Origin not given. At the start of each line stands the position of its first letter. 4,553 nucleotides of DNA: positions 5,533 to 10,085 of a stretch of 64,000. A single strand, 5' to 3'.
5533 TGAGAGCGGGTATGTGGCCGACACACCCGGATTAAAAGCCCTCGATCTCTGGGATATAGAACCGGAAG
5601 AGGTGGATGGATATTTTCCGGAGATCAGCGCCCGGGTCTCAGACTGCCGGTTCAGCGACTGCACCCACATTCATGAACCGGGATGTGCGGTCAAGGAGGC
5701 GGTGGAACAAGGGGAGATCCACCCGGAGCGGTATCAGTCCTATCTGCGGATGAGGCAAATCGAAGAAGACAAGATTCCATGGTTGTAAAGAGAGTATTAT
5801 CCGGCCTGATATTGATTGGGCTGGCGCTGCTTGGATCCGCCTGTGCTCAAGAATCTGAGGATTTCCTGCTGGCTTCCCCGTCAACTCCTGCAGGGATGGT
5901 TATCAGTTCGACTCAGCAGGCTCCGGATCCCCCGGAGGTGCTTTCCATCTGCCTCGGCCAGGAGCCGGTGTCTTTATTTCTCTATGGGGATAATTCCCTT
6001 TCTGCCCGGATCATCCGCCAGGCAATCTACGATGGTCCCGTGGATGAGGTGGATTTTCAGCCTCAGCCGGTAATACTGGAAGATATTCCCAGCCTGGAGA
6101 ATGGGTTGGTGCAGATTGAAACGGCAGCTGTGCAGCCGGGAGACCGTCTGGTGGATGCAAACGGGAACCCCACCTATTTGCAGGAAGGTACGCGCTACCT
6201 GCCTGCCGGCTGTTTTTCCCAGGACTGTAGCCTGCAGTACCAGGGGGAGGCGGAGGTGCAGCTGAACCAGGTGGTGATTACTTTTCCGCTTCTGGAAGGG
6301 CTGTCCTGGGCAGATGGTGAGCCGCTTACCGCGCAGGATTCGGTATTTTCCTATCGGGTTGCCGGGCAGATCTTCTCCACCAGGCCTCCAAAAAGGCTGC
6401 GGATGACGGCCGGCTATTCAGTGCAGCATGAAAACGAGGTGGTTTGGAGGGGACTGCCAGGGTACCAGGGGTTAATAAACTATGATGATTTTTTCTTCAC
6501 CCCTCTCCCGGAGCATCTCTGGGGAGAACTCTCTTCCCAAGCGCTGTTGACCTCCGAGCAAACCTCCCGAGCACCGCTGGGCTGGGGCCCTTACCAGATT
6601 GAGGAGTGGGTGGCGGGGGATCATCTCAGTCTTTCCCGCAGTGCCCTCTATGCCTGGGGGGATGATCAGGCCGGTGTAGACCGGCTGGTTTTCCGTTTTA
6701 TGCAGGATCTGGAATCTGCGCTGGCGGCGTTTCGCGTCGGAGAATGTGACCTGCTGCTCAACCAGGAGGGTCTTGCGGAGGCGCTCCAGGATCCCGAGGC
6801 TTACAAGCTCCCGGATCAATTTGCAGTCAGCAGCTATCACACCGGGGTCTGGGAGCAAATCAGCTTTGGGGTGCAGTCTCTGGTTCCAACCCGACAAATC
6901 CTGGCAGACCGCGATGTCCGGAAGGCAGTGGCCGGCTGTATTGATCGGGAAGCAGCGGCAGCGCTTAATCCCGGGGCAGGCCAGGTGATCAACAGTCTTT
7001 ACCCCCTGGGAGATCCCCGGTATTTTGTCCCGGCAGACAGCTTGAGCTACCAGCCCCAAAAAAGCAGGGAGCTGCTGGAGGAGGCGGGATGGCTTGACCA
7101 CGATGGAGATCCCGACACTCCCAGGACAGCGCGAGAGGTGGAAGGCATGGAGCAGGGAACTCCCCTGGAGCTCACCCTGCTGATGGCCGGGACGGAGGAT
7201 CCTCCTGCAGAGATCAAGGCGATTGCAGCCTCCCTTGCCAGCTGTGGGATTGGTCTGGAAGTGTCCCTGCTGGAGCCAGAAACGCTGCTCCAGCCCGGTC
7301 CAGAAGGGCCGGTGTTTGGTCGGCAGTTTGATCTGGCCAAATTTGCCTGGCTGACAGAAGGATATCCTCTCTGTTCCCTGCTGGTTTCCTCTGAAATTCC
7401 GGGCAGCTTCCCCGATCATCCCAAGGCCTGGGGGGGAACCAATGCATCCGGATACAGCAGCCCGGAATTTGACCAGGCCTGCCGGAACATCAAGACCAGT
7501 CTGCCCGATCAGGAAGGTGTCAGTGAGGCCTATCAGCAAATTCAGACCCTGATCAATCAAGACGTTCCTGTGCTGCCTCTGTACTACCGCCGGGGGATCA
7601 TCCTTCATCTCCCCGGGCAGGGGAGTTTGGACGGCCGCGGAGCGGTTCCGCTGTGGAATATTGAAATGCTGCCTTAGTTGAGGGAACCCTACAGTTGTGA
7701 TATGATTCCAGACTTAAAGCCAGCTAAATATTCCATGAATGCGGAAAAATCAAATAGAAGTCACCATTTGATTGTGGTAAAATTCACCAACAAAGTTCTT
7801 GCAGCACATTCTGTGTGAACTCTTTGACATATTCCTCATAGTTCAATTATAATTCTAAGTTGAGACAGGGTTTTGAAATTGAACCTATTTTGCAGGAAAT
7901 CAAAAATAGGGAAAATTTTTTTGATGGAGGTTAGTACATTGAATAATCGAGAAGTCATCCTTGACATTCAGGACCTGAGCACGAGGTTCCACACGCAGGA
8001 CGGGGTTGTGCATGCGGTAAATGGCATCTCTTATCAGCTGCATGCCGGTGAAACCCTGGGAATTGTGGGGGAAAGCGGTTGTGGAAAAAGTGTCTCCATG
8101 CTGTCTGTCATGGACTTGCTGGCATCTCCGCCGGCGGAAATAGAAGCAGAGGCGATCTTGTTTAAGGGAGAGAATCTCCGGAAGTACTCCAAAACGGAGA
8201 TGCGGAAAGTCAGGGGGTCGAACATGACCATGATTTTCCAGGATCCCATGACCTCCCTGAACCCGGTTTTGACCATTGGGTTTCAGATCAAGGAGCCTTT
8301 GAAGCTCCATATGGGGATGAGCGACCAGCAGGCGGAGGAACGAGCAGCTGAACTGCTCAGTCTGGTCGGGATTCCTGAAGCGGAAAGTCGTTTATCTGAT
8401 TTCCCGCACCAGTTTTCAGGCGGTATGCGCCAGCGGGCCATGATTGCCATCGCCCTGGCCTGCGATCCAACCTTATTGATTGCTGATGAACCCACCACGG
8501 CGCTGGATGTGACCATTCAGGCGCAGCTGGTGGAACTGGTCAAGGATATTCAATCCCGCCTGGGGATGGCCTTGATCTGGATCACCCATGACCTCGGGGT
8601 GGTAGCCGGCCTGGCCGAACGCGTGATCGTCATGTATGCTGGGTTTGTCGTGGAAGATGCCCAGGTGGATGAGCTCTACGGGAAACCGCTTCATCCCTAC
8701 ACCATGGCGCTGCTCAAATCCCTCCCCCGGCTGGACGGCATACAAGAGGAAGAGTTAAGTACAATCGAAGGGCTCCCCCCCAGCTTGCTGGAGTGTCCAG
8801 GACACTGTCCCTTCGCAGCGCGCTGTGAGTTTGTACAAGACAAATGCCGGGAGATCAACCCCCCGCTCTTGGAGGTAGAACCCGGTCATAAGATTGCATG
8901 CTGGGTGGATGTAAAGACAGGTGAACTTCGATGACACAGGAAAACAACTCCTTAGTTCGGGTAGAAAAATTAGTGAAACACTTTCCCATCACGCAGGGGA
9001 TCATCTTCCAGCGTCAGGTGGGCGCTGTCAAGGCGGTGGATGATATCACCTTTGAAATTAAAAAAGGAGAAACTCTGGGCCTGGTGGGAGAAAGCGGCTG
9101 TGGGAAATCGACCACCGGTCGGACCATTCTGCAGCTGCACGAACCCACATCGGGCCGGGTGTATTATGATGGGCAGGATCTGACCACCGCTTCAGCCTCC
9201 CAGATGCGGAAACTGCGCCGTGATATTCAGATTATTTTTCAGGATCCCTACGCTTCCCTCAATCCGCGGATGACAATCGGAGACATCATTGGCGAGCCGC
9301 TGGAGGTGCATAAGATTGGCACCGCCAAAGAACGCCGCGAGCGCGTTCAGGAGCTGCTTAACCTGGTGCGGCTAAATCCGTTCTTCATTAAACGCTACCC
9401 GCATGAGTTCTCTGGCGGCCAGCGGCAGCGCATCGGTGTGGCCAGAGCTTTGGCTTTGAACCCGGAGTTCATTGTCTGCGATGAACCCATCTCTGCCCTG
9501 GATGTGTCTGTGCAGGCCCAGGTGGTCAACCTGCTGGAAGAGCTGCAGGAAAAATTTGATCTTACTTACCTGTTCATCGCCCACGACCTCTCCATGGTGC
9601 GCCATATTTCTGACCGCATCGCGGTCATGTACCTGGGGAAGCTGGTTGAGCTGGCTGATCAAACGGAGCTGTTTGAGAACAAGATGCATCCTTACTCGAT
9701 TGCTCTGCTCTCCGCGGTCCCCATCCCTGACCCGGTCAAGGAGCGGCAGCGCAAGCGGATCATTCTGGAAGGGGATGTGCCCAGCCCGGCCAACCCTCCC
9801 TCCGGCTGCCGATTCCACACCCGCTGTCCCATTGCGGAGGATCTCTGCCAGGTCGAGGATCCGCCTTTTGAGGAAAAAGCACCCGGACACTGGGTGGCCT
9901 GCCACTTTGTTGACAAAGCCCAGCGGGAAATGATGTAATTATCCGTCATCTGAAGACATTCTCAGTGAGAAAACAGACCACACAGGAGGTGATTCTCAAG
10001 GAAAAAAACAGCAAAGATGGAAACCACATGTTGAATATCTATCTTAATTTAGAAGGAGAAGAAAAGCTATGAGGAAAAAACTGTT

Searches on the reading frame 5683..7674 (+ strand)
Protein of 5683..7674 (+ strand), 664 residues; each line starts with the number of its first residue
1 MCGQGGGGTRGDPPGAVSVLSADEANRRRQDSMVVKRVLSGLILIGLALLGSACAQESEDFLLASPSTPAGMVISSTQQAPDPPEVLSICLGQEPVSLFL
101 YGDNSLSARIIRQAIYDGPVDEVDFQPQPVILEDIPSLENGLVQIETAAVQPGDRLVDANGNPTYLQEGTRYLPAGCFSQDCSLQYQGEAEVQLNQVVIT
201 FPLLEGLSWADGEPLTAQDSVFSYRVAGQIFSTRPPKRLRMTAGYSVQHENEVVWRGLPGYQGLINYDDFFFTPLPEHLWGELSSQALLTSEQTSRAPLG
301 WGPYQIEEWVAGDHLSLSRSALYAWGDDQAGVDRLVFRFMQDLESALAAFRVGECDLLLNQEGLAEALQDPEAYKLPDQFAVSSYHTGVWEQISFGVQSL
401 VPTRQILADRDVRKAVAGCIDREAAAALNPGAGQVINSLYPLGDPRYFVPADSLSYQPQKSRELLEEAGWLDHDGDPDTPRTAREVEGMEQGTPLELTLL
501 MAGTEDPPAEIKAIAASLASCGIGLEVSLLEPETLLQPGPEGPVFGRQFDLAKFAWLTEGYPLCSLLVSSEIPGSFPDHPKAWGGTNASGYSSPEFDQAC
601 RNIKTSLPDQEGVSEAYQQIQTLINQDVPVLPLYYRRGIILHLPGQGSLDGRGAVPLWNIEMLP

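Call 6: search_protein_families(library=pfam, proteins=[window:5683-7674:+], max_evalue=0.001)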
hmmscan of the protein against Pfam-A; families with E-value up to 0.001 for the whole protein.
window:5683-7674:+ (664 aa): 1 family
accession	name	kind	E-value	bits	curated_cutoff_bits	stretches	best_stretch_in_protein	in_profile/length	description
PF00496.27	SBP_bac_5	-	8.6e-41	140.7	32.4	1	196-559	16-349/368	Bacterial extracellular solute-binding proteins, family 5 Middle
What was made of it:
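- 5683..7677 (+): SBP_bac_5 solute-binding protein 1 (operon partner). Pfam E 8.6e-41 (call 6).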

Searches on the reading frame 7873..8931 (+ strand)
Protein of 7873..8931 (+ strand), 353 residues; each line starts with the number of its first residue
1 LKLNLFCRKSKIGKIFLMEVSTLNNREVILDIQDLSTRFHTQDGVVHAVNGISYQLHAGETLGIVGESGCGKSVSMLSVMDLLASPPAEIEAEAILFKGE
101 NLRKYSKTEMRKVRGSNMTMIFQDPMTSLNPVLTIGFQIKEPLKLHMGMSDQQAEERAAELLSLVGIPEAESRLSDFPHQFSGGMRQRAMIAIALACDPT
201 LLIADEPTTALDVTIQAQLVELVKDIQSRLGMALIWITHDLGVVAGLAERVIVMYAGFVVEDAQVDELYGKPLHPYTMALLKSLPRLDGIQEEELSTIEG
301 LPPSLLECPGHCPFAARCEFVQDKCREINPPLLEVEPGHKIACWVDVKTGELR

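Call 6: search_protein_families(library=pfam, proteins=[window:7873-8931:+], max_evalue=0.001)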
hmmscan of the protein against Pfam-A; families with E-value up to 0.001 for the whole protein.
window:7873-8931:+ (353 aa): 3 families
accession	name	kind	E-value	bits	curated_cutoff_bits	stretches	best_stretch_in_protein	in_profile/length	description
PF00005.33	ABC_tran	-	8.3e-27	94.9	25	1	50-209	2-137/137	ABC transporter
PF08352.17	oligo_HPY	-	3.6e-17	62.9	27.1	1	260-325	1-65/65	Oligopeptide/dipeptide transporter, C-terminal region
PF13304.12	AAA_21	-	8.5e-06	26.5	27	1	178-244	235-303/304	AAA domain, putative AbiEii toxin, Type IV TA system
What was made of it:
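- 7873..9938 (+): DppD-like and DppF-like ATPases (7873-8934 and 8931-9938), the only Dpp-type ATPases in the operon. ABC_tran plus oligo_HPY in both (call 6).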

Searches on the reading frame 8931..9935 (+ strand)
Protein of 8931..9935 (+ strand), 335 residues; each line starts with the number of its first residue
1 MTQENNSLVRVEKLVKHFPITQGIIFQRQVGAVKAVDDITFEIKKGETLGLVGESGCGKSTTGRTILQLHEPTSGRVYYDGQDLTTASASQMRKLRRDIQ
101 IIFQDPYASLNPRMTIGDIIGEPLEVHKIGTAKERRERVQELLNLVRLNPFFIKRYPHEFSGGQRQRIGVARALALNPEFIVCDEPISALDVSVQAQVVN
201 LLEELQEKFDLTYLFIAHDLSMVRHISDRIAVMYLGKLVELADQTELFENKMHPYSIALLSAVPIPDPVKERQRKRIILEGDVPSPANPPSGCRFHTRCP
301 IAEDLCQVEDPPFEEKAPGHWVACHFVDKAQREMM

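Call 6: search_protein_families(library=pfam, proteins=[window:8931-9935:+], max_evalue=0.001)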
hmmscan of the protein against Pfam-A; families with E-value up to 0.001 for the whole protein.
window:8931-9935:+ (335 aa): 4 families
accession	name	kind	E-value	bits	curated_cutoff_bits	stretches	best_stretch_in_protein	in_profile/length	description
PF00005.33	ABC_tran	-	9.5e-35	120.6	25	1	37-187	2-136/137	ABC transporter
PF08352.17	oligo_HPY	-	4.7e-17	62.6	27.1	1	239-306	1-65/65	Oligopeptide/dipeptide transporter, C-terminal region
PF02463.25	SMC_N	-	1.6e-05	24.9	40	1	40-232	19-211/220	RecF/RecN/SMC N terminal domain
PF13401.12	AAA_22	-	0.0003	21.5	27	1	51-109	10-64/130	AAA domain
